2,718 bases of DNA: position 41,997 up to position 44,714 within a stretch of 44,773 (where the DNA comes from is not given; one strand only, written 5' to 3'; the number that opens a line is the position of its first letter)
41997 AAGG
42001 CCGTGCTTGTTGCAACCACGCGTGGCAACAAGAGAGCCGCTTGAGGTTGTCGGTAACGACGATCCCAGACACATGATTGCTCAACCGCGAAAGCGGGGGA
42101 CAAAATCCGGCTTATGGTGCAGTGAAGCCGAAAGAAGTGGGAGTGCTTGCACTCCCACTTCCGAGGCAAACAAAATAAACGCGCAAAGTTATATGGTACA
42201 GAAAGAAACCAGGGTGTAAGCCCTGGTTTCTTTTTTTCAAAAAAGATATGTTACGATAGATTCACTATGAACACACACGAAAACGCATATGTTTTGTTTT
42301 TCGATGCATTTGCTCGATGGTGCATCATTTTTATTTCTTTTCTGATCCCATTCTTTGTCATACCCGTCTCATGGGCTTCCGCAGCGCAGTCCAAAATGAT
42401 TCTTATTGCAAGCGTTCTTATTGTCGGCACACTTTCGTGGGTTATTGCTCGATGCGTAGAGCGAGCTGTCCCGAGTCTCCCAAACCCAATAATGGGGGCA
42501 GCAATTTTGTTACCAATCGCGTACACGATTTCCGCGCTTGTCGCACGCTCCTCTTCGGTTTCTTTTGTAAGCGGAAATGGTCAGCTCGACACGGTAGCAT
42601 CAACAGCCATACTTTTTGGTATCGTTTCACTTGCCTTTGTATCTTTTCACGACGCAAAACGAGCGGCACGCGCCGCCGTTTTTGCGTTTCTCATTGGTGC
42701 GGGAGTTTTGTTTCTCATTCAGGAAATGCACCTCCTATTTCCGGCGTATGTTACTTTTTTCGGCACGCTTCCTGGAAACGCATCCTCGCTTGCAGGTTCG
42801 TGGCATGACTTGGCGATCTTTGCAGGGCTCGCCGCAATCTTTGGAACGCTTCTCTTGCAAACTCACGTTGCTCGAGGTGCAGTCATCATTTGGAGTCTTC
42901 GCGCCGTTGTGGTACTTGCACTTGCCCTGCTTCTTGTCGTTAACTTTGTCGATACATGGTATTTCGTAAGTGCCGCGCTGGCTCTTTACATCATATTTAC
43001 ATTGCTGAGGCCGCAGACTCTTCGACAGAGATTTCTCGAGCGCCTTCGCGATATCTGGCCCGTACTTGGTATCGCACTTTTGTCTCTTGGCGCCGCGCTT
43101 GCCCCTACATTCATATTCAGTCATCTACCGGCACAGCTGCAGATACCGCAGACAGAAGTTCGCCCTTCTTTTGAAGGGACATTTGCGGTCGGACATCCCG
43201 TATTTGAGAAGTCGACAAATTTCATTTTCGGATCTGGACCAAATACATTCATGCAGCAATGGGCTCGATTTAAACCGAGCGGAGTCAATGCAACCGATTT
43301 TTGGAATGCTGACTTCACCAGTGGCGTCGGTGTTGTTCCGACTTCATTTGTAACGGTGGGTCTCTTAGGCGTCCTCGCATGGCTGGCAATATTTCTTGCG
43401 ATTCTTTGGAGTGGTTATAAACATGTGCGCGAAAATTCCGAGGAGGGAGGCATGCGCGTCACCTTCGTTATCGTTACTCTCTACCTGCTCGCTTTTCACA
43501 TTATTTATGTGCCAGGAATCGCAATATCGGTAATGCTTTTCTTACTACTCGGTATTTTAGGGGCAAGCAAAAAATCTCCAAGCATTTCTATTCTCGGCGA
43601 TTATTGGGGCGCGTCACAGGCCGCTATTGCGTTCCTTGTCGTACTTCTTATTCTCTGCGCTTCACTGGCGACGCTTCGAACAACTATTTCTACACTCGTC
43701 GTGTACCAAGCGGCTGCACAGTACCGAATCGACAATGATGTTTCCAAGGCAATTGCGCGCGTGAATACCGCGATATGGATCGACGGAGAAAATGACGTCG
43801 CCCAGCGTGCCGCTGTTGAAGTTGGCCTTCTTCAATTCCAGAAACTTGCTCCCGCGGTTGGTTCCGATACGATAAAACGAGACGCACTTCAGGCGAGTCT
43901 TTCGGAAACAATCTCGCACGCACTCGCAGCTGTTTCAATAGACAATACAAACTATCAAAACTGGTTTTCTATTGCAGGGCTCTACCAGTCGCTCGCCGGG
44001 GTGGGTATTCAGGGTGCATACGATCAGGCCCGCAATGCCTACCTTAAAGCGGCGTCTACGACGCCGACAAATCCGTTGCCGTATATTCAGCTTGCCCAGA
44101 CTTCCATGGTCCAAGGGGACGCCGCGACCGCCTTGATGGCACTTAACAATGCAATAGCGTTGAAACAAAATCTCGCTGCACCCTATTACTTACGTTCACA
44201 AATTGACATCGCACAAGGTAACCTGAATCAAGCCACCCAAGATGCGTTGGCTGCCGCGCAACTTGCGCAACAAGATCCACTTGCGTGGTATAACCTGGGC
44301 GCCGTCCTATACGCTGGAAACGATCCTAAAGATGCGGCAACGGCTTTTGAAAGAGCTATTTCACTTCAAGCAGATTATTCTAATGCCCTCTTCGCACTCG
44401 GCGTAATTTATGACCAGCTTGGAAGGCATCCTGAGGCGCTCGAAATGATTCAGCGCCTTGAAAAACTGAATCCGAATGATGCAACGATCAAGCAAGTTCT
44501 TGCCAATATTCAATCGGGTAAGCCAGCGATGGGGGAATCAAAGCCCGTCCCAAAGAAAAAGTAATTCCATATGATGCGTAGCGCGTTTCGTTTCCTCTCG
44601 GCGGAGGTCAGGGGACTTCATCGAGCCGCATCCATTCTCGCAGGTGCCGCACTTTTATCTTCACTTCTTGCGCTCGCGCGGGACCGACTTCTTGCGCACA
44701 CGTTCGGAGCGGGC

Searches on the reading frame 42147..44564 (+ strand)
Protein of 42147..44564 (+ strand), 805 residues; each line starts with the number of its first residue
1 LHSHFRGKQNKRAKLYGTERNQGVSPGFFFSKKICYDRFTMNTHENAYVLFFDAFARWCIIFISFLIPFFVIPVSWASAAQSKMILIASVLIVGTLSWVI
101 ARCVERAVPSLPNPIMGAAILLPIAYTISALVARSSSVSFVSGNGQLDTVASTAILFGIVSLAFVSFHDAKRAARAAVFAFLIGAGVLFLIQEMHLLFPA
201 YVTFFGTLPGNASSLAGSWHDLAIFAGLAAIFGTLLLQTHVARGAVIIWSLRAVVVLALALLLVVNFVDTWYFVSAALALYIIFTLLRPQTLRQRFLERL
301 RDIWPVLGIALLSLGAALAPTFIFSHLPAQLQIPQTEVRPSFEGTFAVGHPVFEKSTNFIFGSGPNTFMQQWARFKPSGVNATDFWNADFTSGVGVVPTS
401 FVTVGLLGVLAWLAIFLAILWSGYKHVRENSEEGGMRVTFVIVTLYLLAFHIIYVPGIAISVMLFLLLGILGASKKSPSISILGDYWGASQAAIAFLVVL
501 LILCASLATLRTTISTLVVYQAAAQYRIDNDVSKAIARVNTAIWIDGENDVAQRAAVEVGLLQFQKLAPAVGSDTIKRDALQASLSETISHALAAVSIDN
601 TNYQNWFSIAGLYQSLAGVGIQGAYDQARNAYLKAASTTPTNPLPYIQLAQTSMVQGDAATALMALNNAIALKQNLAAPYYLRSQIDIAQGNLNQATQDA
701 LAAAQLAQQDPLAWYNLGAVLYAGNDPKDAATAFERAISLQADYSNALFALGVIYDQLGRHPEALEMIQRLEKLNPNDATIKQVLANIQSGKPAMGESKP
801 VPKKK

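Call 6: search_protein_families(library=pfam, proteins=[window:42147-44564:+], max_evalue=0.001)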
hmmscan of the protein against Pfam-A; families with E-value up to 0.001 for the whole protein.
window:42147-44564:+ (805 aa): 13 families
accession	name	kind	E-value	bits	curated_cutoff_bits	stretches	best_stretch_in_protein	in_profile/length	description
PF07719.23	TPR_2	-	2.6e-16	58.8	27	2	711-741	1-31/34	Tetratricopeptide repeat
PF00515.34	TPR_1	-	1.8e-12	47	27.8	2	712-743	2-33/34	Tetratricopeptide repeat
PF13414.12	TPR_11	-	2.8e-12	46.6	26.8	0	721-759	4-42/42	TPR repeat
PF14559.12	TPR_19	-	2.1e-11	44.4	25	1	723-788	3-68/68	Tetratricopeptide repeat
PF13432.12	TPR_16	-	5.7e-10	39.9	32.7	1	715-779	1-65/65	Tetratricopeptide repeat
PF13428.12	TPR_14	-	7.2e-10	39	23.5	1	746-787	2-43/44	Tetratricopeptide repeat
PF13181.12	TPR_8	-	1.9e-09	37.4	25.7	0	747-778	3-34/34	Tetratricopeptide repeat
PF13431.12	TPR_17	-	9.4e-09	35.3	24.4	1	733-766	1-34/34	Tetratricopeptide repeat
PF13424.12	TPR_12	-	1.8e-07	31.6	30.1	1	713-770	5-70/77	Tetratricopeptide repeat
PF13176.12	TPR_7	-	1.2e-06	28.5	27.9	0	747-778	1-34/36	Tetratricopeptide repeat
PF23914.1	TPR_CcmH_CycH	-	2e-05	24.9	42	1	708-786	47-128/158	Cytochrome c-type biogenesis protein H TPR domain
PF12895.13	ANAPC3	-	3.3e-05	24.5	27.2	0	728-782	6-59/82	Anaphase-promoting complex, cyclosome, subunit 3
PF13174.12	TPR_6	-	4.7e-05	24.2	26.3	0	747-777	2-32/33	Tetratricopeptide repeat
